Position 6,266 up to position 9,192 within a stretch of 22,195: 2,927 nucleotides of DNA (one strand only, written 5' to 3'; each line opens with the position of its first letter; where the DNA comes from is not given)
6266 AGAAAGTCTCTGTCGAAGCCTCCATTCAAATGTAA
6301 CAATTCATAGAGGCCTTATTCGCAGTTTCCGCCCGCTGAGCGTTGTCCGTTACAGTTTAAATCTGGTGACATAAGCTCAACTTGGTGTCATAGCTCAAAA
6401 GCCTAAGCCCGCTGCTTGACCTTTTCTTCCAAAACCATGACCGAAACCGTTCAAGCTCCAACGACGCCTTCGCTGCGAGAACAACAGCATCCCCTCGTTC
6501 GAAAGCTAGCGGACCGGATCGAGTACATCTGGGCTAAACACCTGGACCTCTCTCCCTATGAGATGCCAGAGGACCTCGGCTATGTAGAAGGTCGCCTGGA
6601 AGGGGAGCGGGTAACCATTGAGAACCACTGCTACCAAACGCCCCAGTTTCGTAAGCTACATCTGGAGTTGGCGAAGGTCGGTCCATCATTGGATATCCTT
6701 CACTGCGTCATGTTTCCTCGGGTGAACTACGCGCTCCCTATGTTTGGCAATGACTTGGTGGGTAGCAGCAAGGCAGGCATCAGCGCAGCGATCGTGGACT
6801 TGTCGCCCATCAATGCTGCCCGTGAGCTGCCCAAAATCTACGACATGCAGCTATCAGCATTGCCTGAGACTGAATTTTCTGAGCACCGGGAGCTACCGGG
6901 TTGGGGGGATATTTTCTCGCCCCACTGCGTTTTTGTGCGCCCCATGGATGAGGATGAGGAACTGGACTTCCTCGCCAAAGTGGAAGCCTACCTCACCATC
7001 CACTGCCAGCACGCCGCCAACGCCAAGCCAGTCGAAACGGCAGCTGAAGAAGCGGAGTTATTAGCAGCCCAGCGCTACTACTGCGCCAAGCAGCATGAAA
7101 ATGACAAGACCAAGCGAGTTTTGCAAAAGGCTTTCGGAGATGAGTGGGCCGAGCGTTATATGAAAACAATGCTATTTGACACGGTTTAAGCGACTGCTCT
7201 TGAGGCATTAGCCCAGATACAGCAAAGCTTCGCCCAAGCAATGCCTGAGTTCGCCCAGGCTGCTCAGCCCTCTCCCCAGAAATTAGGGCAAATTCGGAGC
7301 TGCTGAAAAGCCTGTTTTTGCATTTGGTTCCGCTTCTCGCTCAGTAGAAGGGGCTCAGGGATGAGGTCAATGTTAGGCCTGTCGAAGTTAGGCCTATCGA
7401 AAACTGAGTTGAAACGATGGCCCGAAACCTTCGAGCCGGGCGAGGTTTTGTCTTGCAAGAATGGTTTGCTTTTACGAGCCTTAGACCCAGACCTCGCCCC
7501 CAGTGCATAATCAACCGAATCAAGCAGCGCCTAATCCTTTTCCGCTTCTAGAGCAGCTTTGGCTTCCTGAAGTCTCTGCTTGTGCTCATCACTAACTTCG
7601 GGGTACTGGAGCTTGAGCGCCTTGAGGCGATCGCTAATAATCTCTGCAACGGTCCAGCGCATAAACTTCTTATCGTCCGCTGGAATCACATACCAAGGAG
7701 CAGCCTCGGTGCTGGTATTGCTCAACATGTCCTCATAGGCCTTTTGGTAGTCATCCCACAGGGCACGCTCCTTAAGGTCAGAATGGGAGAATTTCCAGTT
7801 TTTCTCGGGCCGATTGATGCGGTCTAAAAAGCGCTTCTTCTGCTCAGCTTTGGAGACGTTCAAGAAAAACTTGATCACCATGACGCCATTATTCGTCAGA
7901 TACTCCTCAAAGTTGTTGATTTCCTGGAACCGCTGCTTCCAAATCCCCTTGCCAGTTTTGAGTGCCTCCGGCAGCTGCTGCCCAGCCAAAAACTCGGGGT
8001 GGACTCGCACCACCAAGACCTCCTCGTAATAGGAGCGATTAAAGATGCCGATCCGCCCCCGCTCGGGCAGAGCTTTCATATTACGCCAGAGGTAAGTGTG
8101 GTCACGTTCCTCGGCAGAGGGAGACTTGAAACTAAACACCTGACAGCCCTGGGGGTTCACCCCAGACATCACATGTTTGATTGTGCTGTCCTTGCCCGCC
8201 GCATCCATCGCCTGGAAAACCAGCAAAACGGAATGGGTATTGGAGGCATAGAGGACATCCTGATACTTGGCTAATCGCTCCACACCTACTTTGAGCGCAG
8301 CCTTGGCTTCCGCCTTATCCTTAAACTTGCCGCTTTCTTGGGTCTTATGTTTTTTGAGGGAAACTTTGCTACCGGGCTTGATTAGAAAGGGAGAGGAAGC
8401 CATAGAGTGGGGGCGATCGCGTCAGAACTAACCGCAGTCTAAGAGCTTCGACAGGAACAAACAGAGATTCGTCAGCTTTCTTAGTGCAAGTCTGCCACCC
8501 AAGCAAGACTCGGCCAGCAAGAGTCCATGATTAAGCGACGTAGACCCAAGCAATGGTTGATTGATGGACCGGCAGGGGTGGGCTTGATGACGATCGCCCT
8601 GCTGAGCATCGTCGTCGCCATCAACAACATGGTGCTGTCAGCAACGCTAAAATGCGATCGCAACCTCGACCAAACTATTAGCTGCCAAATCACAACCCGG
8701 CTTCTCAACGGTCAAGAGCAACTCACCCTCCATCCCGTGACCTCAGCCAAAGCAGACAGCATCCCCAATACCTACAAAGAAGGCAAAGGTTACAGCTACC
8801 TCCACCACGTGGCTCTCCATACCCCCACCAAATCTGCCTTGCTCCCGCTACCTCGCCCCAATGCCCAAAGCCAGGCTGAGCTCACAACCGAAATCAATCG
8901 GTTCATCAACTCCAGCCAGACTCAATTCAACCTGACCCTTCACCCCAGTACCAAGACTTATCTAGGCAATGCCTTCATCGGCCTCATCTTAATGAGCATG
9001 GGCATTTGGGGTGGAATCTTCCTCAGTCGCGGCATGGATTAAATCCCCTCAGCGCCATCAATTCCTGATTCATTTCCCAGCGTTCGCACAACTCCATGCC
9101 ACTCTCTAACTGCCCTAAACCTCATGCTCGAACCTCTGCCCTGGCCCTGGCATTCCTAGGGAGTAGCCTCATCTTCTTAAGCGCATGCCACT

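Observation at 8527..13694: Compact synthase-dependent exopolysaccharide module: MFP + processive GT2 synthase operon converging on a polysaccharide-lyase-like lipoprotein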

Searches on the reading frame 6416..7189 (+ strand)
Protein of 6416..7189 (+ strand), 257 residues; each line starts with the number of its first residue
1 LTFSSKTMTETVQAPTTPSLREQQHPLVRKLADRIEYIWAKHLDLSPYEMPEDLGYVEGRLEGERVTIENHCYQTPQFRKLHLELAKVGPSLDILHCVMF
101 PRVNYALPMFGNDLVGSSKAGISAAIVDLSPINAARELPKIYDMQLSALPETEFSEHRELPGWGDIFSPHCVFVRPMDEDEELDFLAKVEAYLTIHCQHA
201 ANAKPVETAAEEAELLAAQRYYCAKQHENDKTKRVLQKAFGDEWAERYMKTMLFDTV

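Call 73: search_protein_families(library=pfam, proteins=[window:6416-7189:+], max_evalue=0.001)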
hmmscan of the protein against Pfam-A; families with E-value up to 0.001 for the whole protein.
window:6416-7189:+ (257 aa): 1 family
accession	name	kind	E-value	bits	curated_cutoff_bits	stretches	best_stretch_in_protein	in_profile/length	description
PF05996.17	Fe_bilin_red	-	7.4e-76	255.2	31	1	33-255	2-228/228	Ferredoxin-dependent bilin reductase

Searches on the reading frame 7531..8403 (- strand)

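Call 4: search_protein_families(library=pfam, proteins=[window:7531-8403:-], max_evalue=0.01)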
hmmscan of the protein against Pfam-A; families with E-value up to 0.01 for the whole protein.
window:7531-8403:- (290 aa): 1 family
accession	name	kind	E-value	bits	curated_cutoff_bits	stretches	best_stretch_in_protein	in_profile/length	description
PF03976.20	PPK2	-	1.8e-69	234.3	22.3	1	29-263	3-224/229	Polyphosphate kinase 2 (PPK2)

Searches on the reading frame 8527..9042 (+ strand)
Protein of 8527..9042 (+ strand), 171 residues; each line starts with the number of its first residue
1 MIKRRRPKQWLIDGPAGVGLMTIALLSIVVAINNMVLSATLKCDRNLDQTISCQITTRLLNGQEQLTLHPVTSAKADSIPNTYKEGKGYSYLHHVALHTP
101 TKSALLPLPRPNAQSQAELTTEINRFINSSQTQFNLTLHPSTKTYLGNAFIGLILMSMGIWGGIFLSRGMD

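Call 4: search_protein_families(library=pfam, proteins=[window:8527-9042:+], max_evalue=0.01)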
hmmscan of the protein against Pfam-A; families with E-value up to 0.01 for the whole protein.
window:8527-9042:+ (171 aa): 0 families

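Call 5: search_protein_families(library=ncbifam, proteins=[window:8527-9042:+], max_evalue=0.01)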
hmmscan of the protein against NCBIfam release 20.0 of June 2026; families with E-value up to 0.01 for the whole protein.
window:8527-9042:+ (171 aa): 0 families
